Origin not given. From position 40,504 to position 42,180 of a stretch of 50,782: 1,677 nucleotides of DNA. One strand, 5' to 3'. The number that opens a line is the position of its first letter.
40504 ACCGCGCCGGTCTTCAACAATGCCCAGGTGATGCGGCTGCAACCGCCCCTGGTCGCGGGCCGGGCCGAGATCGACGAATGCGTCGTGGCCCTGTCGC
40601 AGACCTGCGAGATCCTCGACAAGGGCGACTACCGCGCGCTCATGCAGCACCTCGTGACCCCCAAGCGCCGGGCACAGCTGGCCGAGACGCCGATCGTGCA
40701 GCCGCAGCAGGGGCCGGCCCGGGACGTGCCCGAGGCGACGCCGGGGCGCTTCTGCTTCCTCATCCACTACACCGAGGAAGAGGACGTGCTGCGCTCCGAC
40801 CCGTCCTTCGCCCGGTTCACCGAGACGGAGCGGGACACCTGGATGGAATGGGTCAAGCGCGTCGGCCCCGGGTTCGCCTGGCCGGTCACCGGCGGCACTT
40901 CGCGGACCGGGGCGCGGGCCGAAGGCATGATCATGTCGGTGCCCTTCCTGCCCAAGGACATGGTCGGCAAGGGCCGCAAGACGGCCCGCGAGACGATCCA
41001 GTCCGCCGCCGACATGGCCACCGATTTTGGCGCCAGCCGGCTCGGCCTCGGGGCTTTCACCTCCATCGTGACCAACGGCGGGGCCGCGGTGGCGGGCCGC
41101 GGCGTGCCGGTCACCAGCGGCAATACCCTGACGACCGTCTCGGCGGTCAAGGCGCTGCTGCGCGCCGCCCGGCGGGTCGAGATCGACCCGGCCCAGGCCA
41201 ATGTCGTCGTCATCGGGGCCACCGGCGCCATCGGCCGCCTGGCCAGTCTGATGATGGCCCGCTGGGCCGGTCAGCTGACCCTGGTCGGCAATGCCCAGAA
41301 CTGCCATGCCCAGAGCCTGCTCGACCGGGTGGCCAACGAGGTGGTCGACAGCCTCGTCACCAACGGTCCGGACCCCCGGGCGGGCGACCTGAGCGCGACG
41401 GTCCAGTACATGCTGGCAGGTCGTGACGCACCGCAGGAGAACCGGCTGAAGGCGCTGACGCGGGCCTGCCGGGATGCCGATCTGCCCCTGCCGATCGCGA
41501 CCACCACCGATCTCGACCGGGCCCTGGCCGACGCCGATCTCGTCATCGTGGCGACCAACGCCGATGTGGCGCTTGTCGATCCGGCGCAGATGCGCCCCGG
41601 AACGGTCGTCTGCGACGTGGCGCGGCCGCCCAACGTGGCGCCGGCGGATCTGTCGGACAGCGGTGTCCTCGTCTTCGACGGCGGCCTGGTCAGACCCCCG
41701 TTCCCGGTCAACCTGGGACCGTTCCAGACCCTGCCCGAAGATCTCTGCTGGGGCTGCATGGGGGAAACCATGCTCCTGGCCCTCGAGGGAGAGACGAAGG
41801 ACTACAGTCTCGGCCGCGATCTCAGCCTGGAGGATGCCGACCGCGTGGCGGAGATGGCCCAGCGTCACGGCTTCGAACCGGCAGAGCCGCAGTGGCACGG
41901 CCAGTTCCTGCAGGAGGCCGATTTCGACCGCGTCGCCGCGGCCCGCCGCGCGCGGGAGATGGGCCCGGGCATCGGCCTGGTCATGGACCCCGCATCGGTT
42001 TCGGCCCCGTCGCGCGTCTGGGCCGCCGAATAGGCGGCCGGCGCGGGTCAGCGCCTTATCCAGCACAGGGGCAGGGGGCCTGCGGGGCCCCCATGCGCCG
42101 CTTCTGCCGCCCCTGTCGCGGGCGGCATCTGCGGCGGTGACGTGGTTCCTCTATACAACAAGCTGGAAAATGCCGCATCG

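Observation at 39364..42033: Aminotransferase fused to an acyl-ACP-reductase-like domain: a one-protein thioester-to-amine route?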

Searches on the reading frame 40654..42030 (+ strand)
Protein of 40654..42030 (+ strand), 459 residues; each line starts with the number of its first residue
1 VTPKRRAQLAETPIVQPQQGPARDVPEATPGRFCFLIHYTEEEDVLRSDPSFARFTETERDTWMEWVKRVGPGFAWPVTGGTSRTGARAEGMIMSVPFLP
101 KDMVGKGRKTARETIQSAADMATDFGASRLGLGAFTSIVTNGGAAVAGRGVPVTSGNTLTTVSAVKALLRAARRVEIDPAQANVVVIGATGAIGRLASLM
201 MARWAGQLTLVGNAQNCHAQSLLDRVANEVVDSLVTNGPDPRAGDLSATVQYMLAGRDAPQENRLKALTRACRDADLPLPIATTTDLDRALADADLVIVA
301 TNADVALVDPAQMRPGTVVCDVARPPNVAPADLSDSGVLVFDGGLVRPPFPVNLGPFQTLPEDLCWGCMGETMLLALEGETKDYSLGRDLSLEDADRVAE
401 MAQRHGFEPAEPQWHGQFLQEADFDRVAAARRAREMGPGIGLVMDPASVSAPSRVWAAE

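Call 5: search_solved_structures(query=window:40654-42030:+, max_evalue=1, show_alignments=3)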
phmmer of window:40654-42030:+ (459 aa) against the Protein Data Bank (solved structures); distinct sequences matched with E-value up to 1: 10.
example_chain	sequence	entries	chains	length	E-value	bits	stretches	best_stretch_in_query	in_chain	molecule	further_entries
4ppm_A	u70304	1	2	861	5.8e-37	130.6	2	82-241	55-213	Aminotransferase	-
6jzq_A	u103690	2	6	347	3.6e-22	81.8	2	286-410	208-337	Long-chain acyl-[acyl-carrier-protein] reductase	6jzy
6jzu_A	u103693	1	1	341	4.2e-22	81.6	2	286-410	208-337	Long-chain acyl-[acyl-carrier-protein] reductase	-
6jzz_A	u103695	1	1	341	1e-20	77.1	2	286-410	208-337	Long-chain acyl-[acyl-carrier-protein] reductase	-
9e4x_A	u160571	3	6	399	0.0035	19.3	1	282-354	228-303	Amino acid adenylation domain protein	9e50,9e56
9e4s_A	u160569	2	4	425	0.0042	19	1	282-354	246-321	Amino acid adenylation domain protein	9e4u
3oj0_A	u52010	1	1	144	0.012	17.5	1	284-329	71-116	Glutamyl-tRNA reductase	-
9v12_i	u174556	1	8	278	0.08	14.8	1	388-450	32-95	NAD-dependent protein deacetylase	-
9v0g_E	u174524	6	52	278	0.081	14.8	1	388-450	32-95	NAD-dependent protein deacetylase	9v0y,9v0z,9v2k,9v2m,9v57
6mof_A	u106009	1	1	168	0.94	11.3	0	201-259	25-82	G2 DARPin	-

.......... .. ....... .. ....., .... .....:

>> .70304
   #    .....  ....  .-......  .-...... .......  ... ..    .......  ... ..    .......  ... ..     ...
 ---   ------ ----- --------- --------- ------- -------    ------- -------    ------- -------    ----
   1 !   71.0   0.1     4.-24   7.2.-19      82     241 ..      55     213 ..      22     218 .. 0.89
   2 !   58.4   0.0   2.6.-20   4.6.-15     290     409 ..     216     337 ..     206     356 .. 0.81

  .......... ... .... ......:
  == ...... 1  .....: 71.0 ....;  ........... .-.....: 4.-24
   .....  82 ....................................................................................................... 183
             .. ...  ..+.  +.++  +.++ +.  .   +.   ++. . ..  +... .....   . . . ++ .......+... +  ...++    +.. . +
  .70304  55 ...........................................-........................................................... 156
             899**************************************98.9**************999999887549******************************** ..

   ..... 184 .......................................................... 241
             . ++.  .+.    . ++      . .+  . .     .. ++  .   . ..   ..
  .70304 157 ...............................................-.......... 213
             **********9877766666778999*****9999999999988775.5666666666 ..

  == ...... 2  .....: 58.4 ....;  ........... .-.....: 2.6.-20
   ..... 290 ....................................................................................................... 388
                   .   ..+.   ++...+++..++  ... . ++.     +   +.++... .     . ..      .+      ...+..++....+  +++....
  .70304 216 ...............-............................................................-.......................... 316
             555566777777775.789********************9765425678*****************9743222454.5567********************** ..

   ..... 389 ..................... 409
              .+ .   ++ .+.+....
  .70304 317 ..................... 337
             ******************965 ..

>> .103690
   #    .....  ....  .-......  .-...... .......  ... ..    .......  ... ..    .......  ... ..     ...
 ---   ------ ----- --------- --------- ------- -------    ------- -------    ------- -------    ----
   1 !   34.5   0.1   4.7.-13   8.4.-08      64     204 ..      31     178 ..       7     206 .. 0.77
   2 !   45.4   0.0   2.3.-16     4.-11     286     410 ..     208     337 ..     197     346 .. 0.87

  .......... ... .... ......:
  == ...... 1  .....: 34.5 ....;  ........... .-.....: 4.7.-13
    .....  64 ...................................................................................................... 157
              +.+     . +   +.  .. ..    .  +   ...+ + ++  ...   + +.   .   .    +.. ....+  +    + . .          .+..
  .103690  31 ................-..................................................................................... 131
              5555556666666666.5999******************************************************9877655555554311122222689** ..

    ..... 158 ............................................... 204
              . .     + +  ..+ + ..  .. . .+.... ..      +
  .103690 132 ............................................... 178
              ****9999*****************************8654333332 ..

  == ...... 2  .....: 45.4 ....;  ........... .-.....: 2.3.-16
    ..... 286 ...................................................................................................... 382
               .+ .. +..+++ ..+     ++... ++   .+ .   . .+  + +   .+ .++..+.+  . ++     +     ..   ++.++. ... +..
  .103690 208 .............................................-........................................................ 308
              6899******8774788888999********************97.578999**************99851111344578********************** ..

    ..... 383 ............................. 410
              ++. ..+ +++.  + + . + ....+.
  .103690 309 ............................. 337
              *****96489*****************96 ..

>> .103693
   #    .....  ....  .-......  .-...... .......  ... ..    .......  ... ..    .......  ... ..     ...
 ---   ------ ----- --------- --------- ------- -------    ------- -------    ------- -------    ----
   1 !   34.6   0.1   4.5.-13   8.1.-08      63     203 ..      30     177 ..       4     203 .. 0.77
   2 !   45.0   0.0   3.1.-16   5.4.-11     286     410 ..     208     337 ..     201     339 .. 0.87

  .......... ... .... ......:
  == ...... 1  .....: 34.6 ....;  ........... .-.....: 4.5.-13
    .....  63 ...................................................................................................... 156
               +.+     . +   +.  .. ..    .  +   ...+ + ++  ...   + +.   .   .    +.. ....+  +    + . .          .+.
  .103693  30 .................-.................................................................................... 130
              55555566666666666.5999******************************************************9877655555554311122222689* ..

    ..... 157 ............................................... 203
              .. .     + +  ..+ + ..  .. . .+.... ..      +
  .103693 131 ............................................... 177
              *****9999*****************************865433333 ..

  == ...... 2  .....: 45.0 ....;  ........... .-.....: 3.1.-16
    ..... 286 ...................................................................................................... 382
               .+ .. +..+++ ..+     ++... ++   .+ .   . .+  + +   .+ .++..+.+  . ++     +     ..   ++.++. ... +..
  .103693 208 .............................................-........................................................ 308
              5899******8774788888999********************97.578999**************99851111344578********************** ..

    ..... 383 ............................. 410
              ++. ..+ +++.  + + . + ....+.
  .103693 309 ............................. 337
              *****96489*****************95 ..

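Call 6: search_protein_families(library=ncbifam, proteins=[window:40654-42030:+], max_evalue=1)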
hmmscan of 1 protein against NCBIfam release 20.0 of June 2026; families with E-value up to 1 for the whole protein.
window:40654-42030:+ (459 aa): 16 families
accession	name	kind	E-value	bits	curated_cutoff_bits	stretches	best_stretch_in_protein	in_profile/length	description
NF053554.1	prodigi_MAP_PigE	equivalog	9.6e-53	179.7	850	2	281-431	206-357/837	prodigiosin MAP biosynthesis aminotransferase PigE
TIGR04058.1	AcACP_reductase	equivalog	9.7e-23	81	449.7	2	279-409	201-336/339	long-chain acyl-[acyl-carrier-protein] reductase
NF010789.1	PRK14193.1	equivalog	1.9e-07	30.6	401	2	268-323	177-231/281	bifunctional methylenetetrahydrofolate dehydrogenase/methenyltetrahydrofolate cyclohydrolase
NF000744.0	PRK00045.1-3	equivalog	0.00021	20.3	429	1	263-342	220-306/447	glutamyl-tRNA reductase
TIGR01035.1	hemA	equivalog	0.0012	17.9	209.55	1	266-331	218-285/416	glutamyl-tRNA reductase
TIGR03944.1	dehyd_SbnB_fam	equivalog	0.0036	16.4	326.9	1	265-322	171-228/327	2,3-diaminopropionate biosynthesis protein SbnB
TIGR02823.1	oxido_YhdH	subfamily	0.0039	16.1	297.25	1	164-232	133-196/324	acrylyl-CoA reductase family protein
NF010783.0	PRK14186.1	equivalog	0.0058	15.8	333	1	275-323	183-230/297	bifunctional methylenetetrahydrofolate dehydrogenase/methenyltetrahydrofolate cyclohydrolase FolD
NF008058.0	PRK10792.1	equivalog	0.0078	15.2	355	1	283-322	192-230/285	bifunctional methylenetetrahydrofolate dehydrogenase/methenyltetrahydrofolate cyclohydrolase FolD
NF010765.0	PRK14168.1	equivalog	0.014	14.6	501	0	282-323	197-237/297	bifunctional methylenetetrahydrofolate dehydrogenase/methenyltetrahydrofolate cyclohydrolase FolD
NF006141.0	PRK08291.1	equivalog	0.02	13.9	408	1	274-320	178-224/330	cyclodeaminase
NF004793.0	PRK06141.1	equivalog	0.076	12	322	1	279-318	175-214/314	bifunctional Delta(1)-pyrroline-2-carboxylate/Delta(1)-piperideine-2-carboxylate reductase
NF010787.0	PRK14191.1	equivalog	0.077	12.1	423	0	169-202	145-179/285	bifunctional methylenetetrahydrofolate dehydrogenase/methenyltetrahydrofolate cyclohydrolase FolD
NF006379.0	PRK08618.1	equivalog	0.086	12.1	417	1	279-321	178-220/326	ornithine cyclodeaminase family protein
NF010763.0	PRK14166.1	equivalog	0.14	11.2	501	0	170-201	146-177/282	bifunctional 5,10-methylene-tetrahydrofolate dehydrogenase/ 5,10-methylene-tetrahydrofolate cyclohydrolase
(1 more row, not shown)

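Call 7: search_protein_families(library=pfam, proteins=[window:40654-42030:+], max_evalue=10)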
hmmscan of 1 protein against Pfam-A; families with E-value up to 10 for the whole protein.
window:40654-42030:+ (459 aa): 5 families
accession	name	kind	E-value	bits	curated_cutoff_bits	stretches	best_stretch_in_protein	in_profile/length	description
PF02882.25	THF_DHG_CYH_C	-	3.6e-06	26.8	27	2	282-323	68-108/160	Tetrahydrofolate dehydrogenase/cyclohydrolase, NAD(P)-binding domain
PF01488.26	Shikimate_DH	-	1.2e-05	25.8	24.3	2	265-331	49-120/138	Shikimate / quinate 5-dehydrogenase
PF17413.7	VirB7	-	0.062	13.1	25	1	348-371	10-33/35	Outer membrane lipoprotein virB7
PF02056.22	Glyco_hydro_4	-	0.12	12.4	23.2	1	262-301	42-81/183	Family 4 glycosyl hydrolase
PF09063.15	Phage_coat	-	0.18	12.2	25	1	161-235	41-115/127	Phage PP7 coat protein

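Call 8: find_homologous_proteins(query=window:40720-42030:+, max_evalue=0.00001)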
Query window:40720-42030:+ (437 aa): 499 proteins with E <= 0.00001 among 8000 candidates; the best 120 are listed.
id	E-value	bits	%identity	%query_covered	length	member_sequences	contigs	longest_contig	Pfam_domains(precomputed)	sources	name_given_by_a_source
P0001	1.1e-189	649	71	95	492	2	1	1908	PF02882.26,PF01488.27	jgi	-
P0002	2.5e-177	608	69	94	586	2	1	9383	PF00202.28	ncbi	-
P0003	3.9e-170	584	66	92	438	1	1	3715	PF02882.26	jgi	jgi:predicted amino acid dehydrogenase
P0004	4.6e-148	512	70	80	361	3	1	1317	PF02882.26,PF01488.27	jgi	-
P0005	3.4e-140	486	71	73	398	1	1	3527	PF02882.26,PF00027.36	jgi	-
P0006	1.5e-139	484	65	81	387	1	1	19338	PF01488.27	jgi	jgi:predicted amino acid dehydrogenase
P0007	9.2e-134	464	66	79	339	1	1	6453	PF02882.26,PF01488.27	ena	-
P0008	2.8e-133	463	69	73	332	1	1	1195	PF02882.26,PF01488.27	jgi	-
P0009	6.1e-132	458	55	92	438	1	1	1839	PF02882.26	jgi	jgi:predicted amino acid dehydrogenase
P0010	1.2e-125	438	65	73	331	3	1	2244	PF02882.26,PF01488.27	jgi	jgi:predicted amino acid dehydrogenase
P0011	7.6e-123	428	56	91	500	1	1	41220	PF02882.26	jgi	jgi:predicted amino acid dehydrogenase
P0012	1.4e-122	428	56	93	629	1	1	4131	PF00202.28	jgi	jgi:predicted amino acid dehydrogenase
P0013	2.0e-121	424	57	91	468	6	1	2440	PF02882.26,PF01488.27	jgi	jgi:predicted amino acid dehydrogenase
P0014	2.2e-118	414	55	91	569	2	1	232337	PF00202.28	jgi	jgi:predicted amino acid dehydrogenase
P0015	8.2e-109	382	59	72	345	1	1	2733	PF02882.26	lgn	-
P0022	4.4e-92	327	45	88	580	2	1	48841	-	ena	-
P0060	2.7e-52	196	60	36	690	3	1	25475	PF00202.28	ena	-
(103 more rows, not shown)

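Call 31: find_encoding_contigs(protein=P0022, flank=10000, max_places=2)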
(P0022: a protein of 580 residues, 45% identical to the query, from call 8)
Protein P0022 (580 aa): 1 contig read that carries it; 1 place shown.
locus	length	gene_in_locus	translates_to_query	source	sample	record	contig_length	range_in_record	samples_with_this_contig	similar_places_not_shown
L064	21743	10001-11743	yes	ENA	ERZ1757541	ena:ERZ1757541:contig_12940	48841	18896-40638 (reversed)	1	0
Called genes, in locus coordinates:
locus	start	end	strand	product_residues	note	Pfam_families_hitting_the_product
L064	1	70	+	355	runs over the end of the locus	PF13384:HTH_23, PF13518:HTH_28 (weak), PF13551:HTH_29, PF13565:HTH_32, PF13358:DDE_3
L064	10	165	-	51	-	-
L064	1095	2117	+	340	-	-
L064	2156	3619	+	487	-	PF00353:HemolysinCabind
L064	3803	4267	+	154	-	PF03412:Peptidase_C39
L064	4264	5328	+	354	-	-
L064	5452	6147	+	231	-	-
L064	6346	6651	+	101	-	-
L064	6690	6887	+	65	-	-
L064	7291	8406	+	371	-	-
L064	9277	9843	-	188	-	-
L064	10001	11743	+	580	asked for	-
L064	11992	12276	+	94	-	-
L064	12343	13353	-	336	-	-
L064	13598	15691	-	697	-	PF00413:Peptidase_M10 (weak), PF08548:Peptidase_M10_C, PF00353:HemolysinCabind (weak), PF17803:Cadherin_4, PF17892:Cadherin_5, PF17963:Big_9, PF00353:HemolysinCabind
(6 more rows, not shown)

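Call 32: find_encoding_contigs(protein=P0014, flank=10000, max_places=2)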
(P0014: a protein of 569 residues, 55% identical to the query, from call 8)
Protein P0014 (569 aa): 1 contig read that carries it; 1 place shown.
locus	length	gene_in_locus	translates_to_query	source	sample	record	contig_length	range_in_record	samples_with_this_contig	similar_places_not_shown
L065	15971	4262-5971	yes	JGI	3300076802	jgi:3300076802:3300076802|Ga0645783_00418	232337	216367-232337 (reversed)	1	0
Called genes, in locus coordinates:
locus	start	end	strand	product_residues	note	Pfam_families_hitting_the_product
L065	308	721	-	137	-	PF06676:DUF1178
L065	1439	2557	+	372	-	PF00850:Hist_deacetyl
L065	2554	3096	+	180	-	PF02834:LigT_PEase, PF13563:2_5_RNA_ligase2, PF10469:AKAP7_NLS (weak), PF02834:LigT_PEase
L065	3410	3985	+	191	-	PF00202:Aminotran_3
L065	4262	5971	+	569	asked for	PF00202:Aminotran_3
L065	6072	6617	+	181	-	-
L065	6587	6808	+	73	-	-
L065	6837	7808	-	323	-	PF00291:PALP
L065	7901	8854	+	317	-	PF00892:EamA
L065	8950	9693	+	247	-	PF00149:Metallophos, PF12850:Metallophos_2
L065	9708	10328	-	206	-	PF06055:ExoD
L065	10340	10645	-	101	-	PF20082:DUF6476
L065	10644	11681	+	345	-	PF00849:PseudoU_synth_2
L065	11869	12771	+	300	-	PF00140:Sigma70_r1_2, PF04542:Sigma70_r2, PF04545:Sigma70_r4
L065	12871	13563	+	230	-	PF02666:PS_Dcarbxylase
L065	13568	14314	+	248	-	PF01066:CDP-OH_P_transf, PF08009:CDP-OH_P_tran_2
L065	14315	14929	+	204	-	PF02353:CMAS (weak), PF13489:Methyltransf_23, PF01209:Ubie_methyltran, PF07021:MetW (weak), PF13847:Methyltransf_31, PF08241:Methyltransf_11, PF08242:Methyltransf_12, PF13649:Methyltransf_25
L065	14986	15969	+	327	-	PF01408:GFO_IDH_MocA, PF22725:GFO_IDH_MocA_C3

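Call 43: search_protein_representatives(protein=window:40720-42030:+)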
Query: 437 residues. Proteins with E-value up to 0.001 (for the whole library): 2562; up to 1e-10: 1749; up to 1e-30: 308. The best 150 are listed.
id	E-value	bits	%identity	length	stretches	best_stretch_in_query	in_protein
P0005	1.1e-140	485.6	70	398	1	89-411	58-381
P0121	5.4e-136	470.1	56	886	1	3-413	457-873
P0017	3.3e-106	372.0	59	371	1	74-424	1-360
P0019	9.5e-100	350.7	45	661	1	9-410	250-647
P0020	7.8e-96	337.8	44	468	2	8-224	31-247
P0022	1.4e-92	327.1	46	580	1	9-396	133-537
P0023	1.9e-91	323.3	47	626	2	7-200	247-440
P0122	1.4e-90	320.4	47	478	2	5-211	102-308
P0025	1.7e-82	293.8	59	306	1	129-395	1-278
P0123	1.8e-81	290.5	51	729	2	5-191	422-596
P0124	2.7e-73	263.6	38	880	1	8-409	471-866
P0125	1.9e-71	257.4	38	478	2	8-208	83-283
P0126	1.8e-70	254.2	40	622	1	10-391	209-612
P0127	9.9e-69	248.5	43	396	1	9-332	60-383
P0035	7.0e-65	235.8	44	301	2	242-417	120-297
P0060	8.5e-53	196.0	60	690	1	3-157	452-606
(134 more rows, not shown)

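Call 46: predict_structure(alignment_id=A1)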
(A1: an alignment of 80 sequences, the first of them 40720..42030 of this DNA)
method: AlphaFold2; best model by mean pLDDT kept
length: 437 residues; sequences in the alignment: 80
mean_pLDDT: 93.3   pTM: 0.91
mean pLDDT of the five models: 93.3, 92.7, 92.7, 92.5, 92.3
residues with pLDDT >= 90: 383; 70-90: 31; 50-70: 4; < 50: 19
segments of 3 or more residues with pLDDT < 50: 418-424, 426-437
pLDDT, mean of each block of 10 residues (from residue 1): 90 94 88 94 94 95 98 95 94 98 98 95 97 98 98 98 98 98 98 96 98 91 96 94 97 98 97 96 92 98 92 95 98 93 98 98 96 98 98 96 98 71 47 39
secondary structure, 60 per line:
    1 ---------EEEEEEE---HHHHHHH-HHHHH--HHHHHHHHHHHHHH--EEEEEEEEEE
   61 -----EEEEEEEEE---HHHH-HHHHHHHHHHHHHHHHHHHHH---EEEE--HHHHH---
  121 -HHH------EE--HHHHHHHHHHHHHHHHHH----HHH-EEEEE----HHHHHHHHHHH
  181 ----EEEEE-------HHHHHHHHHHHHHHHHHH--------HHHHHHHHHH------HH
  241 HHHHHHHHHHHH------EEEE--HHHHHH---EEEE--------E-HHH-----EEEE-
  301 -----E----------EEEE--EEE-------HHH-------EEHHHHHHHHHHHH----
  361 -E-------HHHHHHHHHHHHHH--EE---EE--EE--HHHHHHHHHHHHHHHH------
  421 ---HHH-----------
elements in order: E10-16 H20-26 H28-32 H35-48 E51-60 E66-74 H78-81 H83-103 E107-110 H113-117 H135-152 E161-165 H170-180 E185-189 H197-214 H223-232 H239-252 E259-262 H265-270 E274-277 E296-299 E317-320 E323-325 H345-356 H370-383 H399-414
